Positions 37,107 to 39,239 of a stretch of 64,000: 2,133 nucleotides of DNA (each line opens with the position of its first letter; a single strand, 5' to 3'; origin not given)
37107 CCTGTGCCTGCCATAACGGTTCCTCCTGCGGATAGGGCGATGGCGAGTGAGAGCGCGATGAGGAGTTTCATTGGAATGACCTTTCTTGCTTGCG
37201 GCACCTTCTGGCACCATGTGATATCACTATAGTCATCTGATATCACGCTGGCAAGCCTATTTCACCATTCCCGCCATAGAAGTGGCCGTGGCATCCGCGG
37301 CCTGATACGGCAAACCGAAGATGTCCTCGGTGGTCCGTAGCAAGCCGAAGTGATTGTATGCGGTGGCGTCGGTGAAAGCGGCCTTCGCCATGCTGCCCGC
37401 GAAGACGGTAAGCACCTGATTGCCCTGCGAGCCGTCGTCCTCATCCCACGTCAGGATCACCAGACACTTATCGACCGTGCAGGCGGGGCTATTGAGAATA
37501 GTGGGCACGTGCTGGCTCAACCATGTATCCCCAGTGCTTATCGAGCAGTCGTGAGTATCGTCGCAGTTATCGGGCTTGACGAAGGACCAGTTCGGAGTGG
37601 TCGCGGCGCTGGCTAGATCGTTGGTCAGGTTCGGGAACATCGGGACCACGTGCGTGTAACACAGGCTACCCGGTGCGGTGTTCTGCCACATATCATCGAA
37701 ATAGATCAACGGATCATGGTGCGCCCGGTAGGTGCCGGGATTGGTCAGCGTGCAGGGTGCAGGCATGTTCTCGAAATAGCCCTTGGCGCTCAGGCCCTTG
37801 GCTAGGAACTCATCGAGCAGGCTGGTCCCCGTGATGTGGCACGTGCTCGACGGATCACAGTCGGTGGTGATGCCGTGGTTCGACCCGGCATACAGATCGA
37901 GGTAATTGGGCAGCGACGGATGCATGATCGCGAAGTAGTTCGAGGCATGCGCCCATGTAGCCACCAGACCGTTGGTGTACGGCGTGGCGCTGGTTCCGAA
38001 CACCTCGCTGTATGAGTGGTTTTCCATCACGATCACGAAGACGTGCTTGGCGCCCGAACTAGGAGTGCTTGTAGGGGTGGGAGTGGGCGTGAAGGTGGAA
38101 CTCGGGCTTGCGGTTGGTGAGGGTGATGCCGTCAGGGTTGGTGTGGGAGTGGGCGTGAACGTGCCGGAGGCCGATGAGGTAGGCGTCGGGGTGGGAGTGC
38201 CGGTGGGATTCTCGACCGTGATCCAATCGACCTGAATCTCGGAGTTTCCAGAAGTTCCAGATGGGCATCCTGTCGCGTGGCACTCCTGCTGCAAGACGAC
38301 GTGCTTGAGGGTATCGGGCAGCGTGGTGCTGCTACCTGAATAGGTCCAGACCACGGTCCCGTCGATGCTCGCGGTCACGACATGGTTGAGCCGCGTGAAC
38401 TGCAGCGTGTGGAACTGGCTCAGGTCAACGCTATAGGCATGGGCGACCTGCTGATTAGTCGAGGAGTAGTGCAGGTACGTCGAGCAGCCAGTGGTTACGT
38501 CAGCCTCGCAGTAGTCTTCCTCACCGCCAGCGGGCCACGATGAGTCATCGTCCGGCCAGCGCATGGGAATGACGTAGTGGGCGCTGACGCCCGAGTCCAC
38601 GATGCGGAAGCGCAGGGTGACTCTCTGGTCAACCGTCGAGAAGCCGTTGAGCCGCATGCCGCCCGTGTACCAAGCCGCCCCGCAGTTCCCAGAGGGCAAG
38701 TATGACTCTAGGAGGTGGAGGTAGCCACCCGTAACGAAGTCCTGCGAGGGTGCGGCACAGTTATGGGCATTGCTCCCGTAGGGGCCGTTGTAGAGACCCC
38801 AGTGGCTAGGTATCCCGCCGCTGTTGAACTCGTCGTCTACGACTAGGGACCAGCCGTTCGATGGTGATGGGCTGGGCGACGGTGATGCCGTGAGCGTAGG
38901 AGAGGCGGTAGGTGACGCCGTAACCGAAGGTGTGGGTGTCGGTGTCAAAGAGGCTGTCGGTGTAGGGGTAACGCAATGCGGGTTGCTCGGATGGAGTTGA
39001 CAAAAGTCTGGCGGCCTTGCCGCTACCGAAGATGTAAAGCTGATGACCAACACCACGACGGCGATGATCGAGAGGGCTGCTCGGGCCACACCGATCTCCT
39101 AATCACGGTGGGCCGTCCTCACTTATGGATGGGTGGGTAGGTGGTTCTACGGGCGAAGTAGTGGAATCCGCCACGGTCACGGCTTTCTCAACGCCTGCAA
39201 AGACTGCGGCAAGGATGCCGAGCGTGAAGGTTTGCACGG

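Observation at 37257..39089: Secreted bifunctional GH16-like glucanase + phospholipase-C/acid-phosphatase-family phosphoesterase beside the lysis genes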

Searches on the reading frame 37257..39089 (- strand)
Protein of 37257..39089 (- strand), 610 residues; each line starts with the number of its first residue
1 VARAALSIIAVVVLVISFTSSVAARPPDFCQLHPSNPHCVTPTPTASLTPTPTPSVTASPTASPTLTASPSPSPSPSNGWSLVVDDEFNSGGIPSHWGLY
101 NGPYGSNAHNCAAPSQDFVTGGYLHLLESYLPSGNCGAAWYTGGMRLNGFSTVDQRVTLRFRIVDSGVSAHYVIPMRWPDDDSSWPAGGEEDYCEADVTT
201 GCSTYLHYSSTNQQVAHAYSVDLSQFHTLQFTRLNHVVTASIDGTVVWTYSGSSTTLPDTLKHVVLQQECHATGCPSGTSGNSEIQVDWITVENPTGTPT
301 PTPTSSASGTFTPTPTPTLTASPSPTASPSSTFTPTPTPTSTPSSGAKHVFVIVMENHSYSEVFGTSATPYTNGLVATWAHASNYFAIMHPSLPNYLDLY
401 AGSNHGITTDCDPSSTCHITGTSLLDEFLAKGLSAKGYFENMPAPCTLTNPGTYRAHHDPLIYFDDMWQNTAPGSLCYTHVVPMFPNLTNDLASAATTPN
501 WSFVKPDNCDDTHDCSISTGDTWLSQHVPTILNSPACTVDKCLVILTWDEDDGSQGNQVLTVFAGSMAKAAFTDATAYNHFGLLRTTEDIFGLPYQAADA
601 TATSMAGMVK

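Call 3: search_protein_families(library=pfam, proteins=[window:37257-39089:-], max_evalue=0.01)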
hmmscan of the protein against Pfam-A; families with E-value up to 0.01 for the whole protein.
window:37257-39089:- (610 aa): 1 family
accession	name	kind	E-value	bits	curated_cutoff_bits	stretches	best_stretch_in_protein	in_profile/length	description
PF04185.19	Phosphoesterase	-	3.6e-25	89.3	23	1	368-594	106-356/356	Phosphoesterase family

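Call 4: search_protein_families(library=phrogs, proteins=[window:37257-39089:-], max_evalue=0.01)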
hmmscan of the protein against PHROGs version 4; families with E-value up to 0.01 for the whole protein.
window:37257-39089:- (610 aa): 3 families
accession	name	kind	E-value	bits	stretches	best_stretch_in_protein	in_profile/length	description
phrog_15511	-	unknown function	1.8e-08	35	2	278-346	193-267/511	-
phrog_38031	-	unknown function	2.8e-06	27.5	1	298-344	135-182/460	-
phrog_12661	-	other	0.0036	18.1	0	291-349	41-97/182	transglycosylase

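Call 6: search_protein_families(library=ncbifam, proteins=[window:37257-39089:-], max_evalue=10)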
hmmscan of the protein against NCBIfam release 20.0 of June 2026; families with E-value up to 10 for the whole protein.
window:37257-39089:- (610 aa): 2 families
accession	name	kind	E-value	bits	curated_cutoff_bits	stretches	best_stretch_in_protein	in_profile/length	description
TIGR03396.1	PC_PLC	equivalog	0.023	13.1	580.25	1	485-554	273-341/688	phosphocholine-specific phospholipase C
NF037973.1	metallo_SslE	exception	0.5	7.6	3000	2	272-346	21-97/1519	lipoprotein metalloprotease SslE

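Call 7: search_solved_structures(query=window:37257-39089:-, max_evalue=10, show_alignments=3)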
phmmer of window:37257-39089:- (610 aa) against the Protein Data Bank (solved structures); distinct sequences matched with E-value up to 10: 0.

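Call 8: find_homologous_proteins(query=window:37257-39089:-, max_evalue=0.001)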
Query window:37257-39089:- (610 aa): 185 proteins with E <= 0.001 among 8000 candidates; the best 120 are listed.
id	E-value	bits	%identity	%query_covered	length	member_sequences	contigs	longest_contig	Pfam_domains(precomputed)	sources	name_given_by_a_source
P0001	0.0e+0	1407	100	100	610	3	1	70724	PF04185.20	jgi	-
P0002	7.0e-281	952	73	87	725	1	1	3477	PF04185.20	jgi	jgi:phosphatidylinositol-3-phosphatase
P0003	5.8e-279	945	73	87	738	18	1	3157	PF04185.20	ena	-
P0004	3.0e-278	943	67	100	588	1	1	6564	PF04185.20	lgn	-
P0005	2.5e-269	913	68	91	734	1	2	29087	PF04185.20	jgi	jgi:phosphatidylinositol-3-phosphatase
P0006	1.0e-242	825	64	92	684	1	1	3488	PF04185.20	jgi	jgi:phosphatidylinositol-3-phosphatase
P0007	1.6e-214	732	63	82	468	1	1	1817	PF04185.20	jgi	-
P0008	1.1e-179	617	54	87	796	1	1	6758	PF04185.20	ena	-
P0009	1.3e-160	554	86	43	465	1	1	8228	PF04185.20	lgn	-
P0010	2.3e-159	550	85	43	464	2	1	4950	PF04185.20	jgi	-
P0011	4.3e-157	543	84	43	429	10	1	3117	PF04185.20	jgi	-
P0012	3.0e-154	533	73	48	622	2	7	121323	-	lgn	-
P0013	2.5e-150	520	71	49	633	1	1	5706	-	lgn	-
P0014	3.1e-146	507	46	85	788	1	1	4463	PF04185.20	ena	-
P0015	3.1e-118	414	71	36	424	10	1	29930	-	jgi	jgi:hypothetical protein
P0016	2.8e-114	401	63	43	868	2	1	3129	PF13229.13,PF04185.20,PF05048.20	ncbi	-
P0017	8.3e-109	383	60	41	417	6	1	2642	PF04185.20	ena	-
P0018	2.7e-107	378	62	43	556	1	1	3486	PF04185.20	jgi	jgi:phosphatidylinositol-3-phosphatase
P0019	5.5e-107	377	55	49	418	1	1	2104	PF04185.20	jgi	jgi:hypothetical protein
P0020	2.9e-106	375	59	49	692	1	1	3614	PF24517.3,PF04185.20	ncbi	-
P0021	1.5e-105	372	58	44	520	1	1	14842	PF04185.20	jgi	jgi:hypothetical protein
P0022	2.1e-105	372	65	39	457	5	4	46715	PF00054.31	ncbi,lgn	-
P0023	4.3e-105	371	58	43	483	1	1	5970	PF04185.20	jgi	jgi:phosphatidylinositol-3-phosphatase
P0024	4.9e-105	371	58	51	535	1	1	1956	PF24517.3,PF04185.20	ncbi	-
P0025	5.3e-105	371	59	47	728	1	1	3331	PF24517.3,PF04185.20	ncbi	-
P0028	3.0e-104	368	58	49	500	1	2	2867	PF24517.3,PF04185.20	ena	-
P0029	4.3e-103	364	58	48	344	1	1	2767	PF04185.20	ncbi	-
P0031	2.9e-102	362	54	53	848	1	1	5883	PF24517.3,PF04185.20,PF16317.12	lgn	-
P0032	4.5e-102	361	57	52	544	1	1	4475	PF24517.3,PF04185.20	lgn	-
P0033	6.5e-102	360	64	37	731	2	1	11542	PF00149.34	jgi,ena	-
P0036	2.3e-101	359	56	51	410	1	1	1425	PF04185.20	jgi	jgi:acid phosphatase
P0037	8.2e-101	357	57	51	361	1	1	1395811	PF04185.20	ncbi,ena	-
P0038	1.4e-100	356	55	52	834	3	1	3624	PF24517.3,PF04185.20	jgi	-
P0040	1.5e-99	353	55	49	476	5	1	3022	PF04185.20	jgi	-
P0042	3.8e-99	351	53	52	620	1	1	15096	PF24517.3,PF04185.20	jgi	jgi:hypothetical protein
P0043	4.9e-99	351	57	44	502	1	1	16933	PF04185.20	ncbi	-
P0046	1.7e-98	349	56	51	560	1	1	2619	PF24517.3,PF04185.20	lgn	-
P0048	4.9e-98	348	58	47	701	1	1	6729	PF24517.3,PF04185.20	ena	-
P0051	6.3e-98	347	54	52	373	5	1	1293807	PF04185.20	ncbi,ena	-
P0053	1.2e-97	346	55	49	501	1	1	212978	PF24517.3,PF04185.20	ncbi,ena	-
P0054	1.7e-97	346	52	50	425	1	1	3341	PF04185.20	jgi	jgi:hypothetical protein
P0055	2.0e-97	346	58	43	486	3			PF24517.3,PF04185.20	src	-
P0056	3.2e-97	345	54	50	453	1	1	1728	PF24517.3,PF04185.20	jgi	jgi:hypothetical protein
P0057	9.8e-97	343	54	52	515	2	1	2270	PF24517.3,PF04185.20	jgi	jgi:hypothetical protein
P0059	1.6e-95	339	56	48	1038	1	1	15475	PF17957.8,PF00149.34,PF04185.20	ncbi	-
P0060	4.1e-95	338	57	43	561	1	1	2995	PF24517.3,PF04185.20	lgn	-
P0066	4.7e-94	334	54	51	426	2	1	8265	PF04185.20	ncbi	-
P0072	4.1e-92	328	54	48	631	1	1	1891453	-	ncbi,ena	-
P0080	6.7e-89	317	55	43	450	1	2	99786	PF24517.3,PF04185.20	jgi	jgi:phosphatidylinositol-3-phosphatase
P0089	1.4e-87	313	63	36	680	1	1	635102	-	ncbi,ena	-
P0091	5.4e-86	308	50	49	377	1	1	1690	PF04185.20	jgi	jgi:phosphatidylinositol-3-phosphatase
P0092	9.1e-85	304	58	35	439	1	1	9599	PF00395.26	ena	-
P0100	6.5e-73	265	46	42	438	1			PF04185.20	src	-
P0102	1.1e-69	254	49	40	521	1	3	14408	PF13385.14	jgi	jgi:hypothetical protein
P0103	1.0e-67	247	43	49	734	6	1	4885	PF04185.20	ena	-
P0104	2.6e-66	243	47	38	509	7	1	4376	PF00722.29,PF04185.20,PF26113.1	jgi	-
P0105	5.3e-66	242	46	42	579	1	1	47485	PF04185.20,PF16317.12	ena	-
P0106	1.0e-65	241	46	42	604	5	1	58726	PF04185.20,PF16317.12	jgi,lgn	-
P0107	3.0e-65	239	48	42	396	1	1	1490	PF00041.28,PF04185.20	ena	-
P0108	4.3e-63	232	47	40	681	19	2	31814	PF04185.20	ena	-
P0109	5.5e-63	232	46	40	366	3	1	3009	PF04185.20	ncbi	-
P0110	1.3e-61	227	48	43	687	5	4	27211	PF13385.14,PF04185.20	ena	-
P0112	5.0e-58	215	44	40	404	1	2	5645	PF00041.28,PF04185.20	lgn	-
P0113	1.5e-56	211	42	49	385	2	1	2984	PF04185.20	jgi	-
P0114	1.6e-56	210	44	44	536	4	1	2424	PF04185.20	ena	-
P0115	5.8e-56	209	42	48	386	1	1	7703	PF04185.20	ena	-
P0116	1.4e-55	207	42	42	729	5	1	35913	PF00150.25,PF04185.20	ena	-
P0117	2.7e-55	206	38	51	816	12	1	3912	PF24517.3,PF04185.20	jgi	jgi:hypothetical protein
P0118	4.5e-54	202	40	43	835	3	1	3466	PF04185.20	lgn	-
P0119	6.7e-54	202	37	52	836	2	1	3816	PF24517.3,PF04185.20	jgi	jgi:hypothetical protein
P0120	1.2e-53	201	33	48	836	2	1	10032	PF24517.3,PF04185.20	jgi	-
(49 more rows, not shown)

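Call 23: find_encoding_contigs(protein=P0001, flank=10000, max_places=3)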
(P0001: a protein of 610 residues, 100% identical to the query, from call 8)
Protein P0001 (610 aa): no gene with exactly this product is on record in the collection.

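Call 24: find_encoding_contigs(protein=P0005, flank=10000, max_places=3)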
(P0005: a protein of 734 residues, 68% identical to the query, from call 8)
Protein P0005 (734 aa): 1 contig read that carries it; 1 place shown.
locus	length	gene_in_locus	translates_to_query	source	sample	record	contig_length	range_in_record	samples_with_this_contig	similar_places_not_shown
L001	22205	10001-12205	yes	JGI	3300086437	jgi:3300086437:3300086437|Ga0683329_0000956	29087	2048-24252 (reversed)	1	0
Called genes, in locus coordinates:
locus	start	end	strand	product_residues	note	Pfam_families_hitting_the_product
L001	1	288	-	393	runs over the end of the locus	PF10103:Zincin_2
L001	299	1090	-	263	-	PF01177:Asp_Glu_race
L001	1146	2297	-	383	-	PF00072:Response_reg, PF10609:ParA (faint), PF01656:CbiA (weak), PF13614:AAA_31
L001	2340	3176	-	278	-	PF13489:Methyltransf_23, PF13649:Methyltransf_25 (weak), PF08241:Methyltransf_11 (weak), PF08242:Methyltransf_12 (weak)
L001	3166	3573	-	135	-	-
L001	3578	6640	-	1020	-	PF00580:UvrD-helicase, PF13245:AAA_19, PF13604:AAA_30 (faint), PF13361:UvrD_C, PF13538:UvrD_C_2 (faint), PF12705:PDDEXK_1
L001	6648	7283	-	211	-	-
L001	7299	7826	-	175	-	PF14584:DUF4446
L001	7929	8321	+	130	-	-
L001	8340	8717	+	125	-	PF00903:Glyoxalase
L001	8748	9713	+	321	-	-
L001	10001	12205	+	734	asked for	PF04185:Phosphoesterase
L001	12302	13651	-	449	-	PF05496:RuvB_N, PF13191:AAA_16 (faint), PF00004:AAA, PF01078:Mg_chelatase (faint), PF07728:AAA_5 (weak), PF13173:AAA_14 (weak), PF16193:AAA_assoc_2, PF12002:MgsA_C, +1 more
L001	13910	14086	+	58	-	-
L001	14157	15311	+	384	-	PF00266:Aminotran_5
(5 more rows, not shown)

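Call 25: find_encoding_contigs(protein=P0012, flank=10000, max_places=3)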
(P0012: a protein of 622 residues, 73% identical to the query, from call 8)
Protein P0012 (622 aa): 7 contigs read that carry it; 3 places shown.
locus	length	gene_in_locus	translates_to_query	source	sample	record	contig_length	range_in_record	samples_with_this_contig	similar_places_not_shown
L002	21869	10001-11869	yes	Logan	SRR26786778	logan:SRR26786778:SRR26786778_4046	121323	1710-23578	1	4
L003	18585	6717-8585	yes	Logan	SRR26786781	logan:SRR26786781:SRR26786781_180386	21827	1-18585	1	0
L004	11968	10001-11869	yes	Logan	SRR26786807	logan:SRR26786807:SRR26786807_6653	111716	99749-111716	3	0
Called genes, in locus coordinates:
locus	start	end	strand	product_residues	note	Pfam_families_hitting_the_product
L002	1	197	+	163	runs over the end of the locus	-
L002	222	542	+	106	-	-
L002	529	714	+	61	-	-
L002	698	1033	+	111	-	-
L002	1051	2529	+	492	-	PF03452:Anp1 (faint), PF05148:Methyltransf_8, PF08241:Methyltransf_11, PF13649:Methyltransf_25 (weak)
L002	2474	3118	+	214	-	PF02945:Endonuclease_7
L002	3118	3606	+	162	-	-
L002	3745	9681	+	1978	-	PF24161:CCDC39 (faint)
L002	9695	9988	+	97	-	-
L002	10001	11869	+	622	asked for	-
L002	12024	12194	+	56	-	-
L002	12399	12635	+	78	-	-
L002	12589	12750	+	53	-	PF01139:RtcB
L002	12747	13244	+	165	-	-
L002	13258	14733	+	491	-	PF18127:NAMPT_N, PF04095:NAPRTase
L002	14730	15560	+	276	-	PF14572:Pribosyl_synth (weak)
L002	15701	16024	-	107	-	-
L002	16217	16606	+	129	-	-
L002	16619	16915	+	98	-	-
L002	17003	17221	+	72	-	-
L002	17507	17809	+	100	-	PF14279:HNH_5 (weak)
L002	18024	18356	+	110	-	-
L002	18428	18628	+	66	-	-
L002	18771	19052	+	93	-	-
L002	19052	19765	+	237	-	-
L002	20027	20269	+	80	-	-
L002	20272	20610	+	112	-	-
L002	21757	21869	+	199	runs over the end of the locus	PF04230:PS_pyruv_trans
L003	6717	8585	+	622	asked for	-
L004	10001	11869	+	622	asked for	-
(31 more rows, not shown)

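Call 33: find_related_loci(query=window:37257-39089:-, collection=viral_contigs, flank=10000)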
Query window:37257-39089:- (610 aa) in viral_contigs; peptide patterns used: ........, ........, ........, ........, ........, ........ (x = any residue, [..] = any of these).
3 stretches matched a pattern; 1 encode a relative of the query (tblastn E <= 1e-3); 1 distinct loci.
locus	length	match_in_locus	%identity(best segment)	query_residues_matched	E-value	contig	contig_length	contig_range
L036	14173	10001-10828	36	340-594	2e-42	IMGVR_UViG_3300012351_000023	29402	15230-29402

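Call 39: search_protein_families(library=pfam, proteins=[P0012, P0013, P0033, P0059, P0104, P0022, P0102, L002:9695-9988:+, L002:12024-12194:+, L002:12747-13244:+], max_evalue=0.01)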
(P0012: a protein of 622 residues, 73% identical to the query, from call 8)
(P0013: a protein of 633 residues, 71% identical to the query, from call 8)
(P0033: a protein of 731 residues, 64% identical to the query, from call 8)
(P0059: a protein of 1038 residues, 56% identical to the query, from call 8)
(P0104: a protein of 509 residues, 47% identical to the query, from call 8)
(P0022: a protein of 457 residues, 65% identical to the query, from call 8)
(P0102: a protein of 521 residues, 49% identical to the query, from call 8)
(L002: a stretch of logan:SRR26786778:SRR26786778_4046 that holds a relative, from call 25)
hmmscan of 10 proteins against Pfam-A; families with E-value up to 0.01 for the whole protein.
P0012 (622 aa): 2 families
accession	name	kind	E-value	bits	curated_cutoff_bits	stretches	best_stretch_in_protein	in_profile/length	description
PF00149.33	Metallophos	-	2e-05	25.6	21.5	1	341-540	2-190/191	Calcineurin-like phosphoesterase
PF02210.31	Laminin_G_2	-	0.0099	16.8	22.9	0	201-250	37-87/126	Laminin G domain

P0013 (633 aa): 1 family
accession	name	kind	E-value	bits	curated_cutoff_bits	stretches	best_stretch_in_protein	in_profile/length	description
PF00149.33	Metallophos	-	0.0029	18.5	21.5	0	349-550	3-190/191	Calcineurin-like phosphoesterase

P0033 (731 aa): 2 families
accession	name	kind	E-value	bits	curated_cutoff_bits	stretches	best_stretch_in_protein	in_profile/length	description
PF00149.33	Metallophos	-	1.4e-06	29.3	21.5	1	446-649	3-190/191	Calcineurin-like phosphoesterase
PF05887.16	Trypan_PARP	-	0.0077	16.6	100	1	135-193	53-115/134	Procyclic acidic repetitive protein (PARP)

P0059 (1038 aa): 6 families
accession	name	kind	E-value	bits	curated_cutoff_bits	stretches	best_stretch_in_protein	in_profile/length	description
PF04185.19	Phosphoesterase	-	1.3e-27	97.3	23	1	794-1021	102-356/356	Phosphoesterase family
PF00149.33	Metallophos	-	2.2e-08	35.2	21.5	1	217-369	30-191/191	Calcineurin-like phosphoesterase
PF17957.7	Big_7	-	3.3e-08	34.5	24.1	1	78-144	5-70/70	Bacterial Ig domain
PF00041.27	fn3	-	0.00024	21.7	25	1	462-541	2-82/84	Fibronectin type III domain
PF02018.23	CBM_4_9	-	0.0025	18.6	25.9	0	546-588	2-46/136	Carbohydrate binding domain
PF18370.7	RGI_lyase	-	0.0085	16.9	27.8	0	468-526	12-72/86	Rhamnogalacturonan I lyases beta-sheet domain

P0104 (509 aa): 2 families
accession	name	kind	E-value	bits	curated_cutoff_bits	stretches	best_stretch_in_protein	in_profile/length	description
PF04185.19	Phosphoesterase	-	4.3e-28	98.9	23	1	13-236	105-355/356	Phosphoesterase family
PF00722.28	Glyco_hydro_16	-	5e-06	26.5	22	1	340-472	17-138/175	Glycosyl hydrolases family 16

P0022 (457 aa): 2 families
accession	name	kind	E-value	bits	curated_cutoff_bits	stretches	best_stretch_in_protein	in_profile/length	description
PF00054.30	Laminin_G_1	-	4.4e-06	27.4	24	1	360-418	28-84/131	Laminin G domain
PF02210.31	Laminin_G_2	-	0.00022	22.1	22.9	1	360-415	27-82/126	Laminin G domain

P0102 (521 aa): 2 families
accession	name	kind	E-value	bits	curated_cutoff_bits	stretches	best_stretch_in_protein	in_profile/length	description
PF13385.13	Laminin_G_3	-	6.2e-27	95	27.6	1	102-252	2-150/151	Concanavalin A-like lectin/glucanases superfamily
PF02210.31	Laminin_G_2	-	0.0015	19.4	22.9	0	153-242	23-123/126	Laminin G domain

L002:9695-9988:+ (97 aa): 0 families

L002:12024-12194:+ (56 aa): 0 families

L002:12747-13244:+ (165 aa): 0 families

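Call 47: search_dna_similar(query=window:37257-39089:-, collection=phages, mode=protein, max_evalue=0.001, max_rows=25)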
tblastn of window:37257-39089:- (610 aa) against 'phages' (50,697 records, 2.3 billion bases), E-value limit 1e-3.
No match.

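Call 51: find_encoding_contigs(protein=P0072, flank=8000, max_places=2)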
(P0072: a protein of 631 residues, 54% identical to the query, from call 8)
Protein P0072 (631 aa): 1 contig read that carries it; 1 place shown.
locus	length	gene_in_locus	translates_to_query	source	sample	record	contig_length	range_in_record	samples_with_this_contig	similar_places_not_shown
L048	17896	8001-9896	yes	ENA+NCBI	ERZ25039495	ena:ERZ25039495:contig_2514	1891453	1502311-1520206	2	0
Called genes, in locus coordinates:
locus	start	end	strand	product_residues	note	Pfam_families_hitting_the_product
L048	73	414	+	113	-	-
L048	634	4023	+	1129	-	-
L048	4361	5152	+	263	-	-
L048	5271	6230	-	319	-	PF00561:Abhydrolase_1, PF12146:Hydrolase_4, PF12697:Abhydrolase_6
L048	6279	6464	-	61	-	-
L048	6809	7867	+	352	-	-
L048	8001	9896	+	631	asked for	-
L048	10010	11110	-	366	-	PF13480:Acetyltransf_6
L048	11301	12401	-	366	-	PF13480:Acetyltransf_6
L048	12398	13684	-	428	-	-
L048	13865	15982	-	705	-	-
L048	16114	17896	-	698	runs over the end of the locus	-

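Call 52: find_encoding_contigs(protein=P0089, flank=8000, max_places=2)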
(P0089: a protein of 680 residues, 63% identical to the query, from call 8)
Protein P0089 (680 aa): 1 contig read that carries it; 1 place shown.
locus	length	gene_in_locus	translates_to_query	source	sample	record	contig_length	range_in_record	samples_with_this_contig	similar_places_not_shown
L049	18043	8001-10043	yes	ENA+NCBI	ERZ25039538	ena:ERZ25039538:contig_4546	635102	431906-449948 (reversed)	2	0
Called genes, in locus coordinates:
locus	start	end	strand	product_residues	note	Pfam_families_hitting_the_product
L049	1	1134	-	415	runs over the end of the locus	-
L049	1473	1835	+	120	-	-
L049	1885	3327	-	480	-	-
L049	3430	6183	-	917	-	PF01636:APH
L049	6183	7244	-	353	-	-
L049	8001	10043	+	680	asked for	-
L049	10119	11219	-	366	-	PF13480:Acetyltransf_6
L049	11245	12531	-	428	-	-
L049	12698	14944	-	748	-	-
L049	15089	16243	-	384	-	-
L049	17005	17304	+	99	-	-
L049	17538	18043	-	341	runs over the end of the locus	PF02517:Rce1-like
